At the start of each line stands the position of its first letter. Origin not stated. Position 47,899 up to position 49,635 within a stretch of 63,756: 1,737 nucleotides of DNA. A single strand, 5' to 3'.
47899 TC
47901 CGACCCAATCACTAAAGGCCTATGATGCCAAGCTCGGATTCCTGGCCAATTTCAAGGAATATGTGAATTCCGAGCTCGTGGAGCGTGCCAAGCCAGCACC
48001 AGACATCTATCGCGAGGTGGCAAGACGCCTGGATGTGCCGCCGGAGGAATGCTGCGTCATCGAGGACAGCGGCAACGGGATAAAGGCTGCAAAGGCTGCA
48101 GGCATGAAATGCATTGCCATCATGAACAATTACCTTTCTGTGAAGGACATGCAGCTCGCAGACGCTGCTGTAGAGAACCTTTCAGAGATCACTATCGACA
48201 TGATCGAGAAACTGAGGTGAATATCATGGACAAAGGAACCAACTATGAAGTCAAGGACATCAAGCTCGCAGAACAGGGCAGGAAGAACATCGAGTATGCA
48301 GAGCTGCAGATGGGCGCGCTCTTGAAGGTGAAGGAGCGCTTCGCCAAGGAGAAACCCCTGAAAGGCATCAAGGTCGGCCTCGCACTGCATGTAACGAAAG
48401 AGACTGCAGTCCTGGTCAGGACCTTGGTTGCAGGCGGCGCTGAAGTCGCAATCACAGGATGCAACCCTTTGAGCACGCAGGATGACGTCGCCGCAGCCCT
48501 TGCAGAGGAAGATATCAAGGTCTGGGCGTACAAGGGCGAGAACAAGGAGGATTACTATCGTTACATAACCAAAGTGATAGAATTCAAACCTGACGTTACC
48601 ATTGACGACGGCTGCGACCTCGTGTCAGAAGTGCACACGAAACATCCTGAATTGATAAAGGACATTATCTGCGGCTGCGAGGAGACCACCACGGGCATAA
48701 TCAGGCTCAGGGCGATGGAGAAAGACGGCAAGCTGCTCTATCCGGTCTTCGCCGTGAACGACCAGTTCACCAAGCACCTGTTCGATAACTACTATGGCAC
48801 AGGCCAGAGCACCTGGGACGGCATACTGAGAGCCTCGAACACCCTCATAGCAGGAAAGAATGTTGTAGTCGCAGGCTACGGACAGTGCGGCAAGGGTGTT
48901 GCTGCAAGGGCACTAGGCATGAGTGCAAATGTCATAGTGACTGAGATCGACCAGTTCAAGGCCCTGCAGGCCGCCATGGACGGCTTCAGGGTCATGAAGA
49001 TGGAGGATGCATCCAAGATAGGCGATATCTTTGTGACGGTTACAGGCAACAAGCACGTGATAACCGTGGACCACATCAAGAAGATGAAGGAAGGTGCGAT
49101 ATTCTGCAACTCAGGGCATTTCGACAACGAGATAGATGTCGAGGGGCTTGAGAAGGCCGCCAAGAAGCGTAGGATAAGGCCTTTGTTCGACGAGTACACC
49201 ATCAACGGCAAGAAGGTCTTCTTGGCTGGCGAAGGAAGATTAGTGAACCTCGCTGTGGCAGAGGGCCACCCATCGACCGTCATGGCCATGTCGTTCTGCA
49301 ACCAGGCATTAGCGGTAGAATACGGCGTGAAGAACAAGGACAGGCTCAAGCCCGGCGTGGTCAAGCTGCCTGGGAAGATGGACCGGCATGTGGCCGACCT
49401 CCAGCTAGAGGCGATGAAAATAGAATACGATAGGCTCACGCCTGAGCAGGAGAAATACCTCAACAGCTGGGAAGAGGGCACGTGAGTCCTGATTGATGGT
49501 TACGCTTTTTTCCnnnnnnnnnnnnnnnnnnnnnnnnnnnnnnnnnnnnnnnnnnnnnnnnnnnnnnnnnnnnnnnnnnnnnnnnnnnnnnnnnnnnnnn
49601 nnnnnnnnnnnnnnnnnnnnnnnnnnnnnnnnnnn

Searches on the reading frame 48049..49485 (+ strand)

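Call 75: search_protein_families(library=pfam, proteins=[window:48049-49485:+], max_evalue=0.0001)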
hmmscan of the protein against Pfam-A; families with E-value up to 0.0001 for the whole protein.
window:48049-49485:+ (478 aa): 4 families
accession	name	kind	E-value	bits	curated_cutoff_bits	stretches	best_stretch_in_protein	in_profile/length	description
PF05221.23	AdoHcyase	-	6e-68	229.6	25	2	65-197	1-138/299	S-adenosyl-L-homocysteine hydrolase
PF00670.27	AdoHcyase_NAD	-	2.7e-55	187.4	27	1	247-405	1-161/162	S-adenosyl-L-homocysteine hydrolase, NAD binding domain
PF02826.25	2-Hacid_dh_C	-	4.9e-11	42.8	25.1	1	252-377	19-147/178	D-isomer specific 2-hydroxyacid dehydrogenase, NAD binding domain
PF07991.19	KARI_N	-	1.5e-05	25.1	20.6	1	267-352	2-91/165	Acetohydroxy acid isomeroreductase, NADPH-binding domain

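Call 103: search_protein_families(library=ncbifam, proteins=[window:48049-49485:+], max_evalue=1e-10)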
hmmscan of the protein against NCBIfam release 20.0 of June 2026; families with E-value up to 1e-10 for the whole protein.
window:48049-49485:+ (478 aa): 5 families
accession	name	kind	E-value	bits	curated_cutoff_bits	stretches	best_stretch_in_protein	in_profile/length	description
TIGR00936.1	ahcY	equivalog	6e-183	608.4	497.6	1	66-478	1-416/416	adenosylhomocysteinase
NF004005.0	PRK05476.2-3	equivalog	1e-177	591.1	275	1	64-476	3-417/418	adenosylhomocysteinase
NF004009.0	PRK05476.3-2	equivalog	3.3e-69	234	485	1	66-455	68-456/487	adenosylhomocysteinase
NF004010.0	PRK05476.3-3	equivalog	4e-67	227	512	1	97-468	39-420/432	adenosylhomocysteinase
NF004008.0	PRK05476.3-1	equivalog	7.5e-21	74.6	440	1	210-445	98-315/326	adenosylhomocysteinase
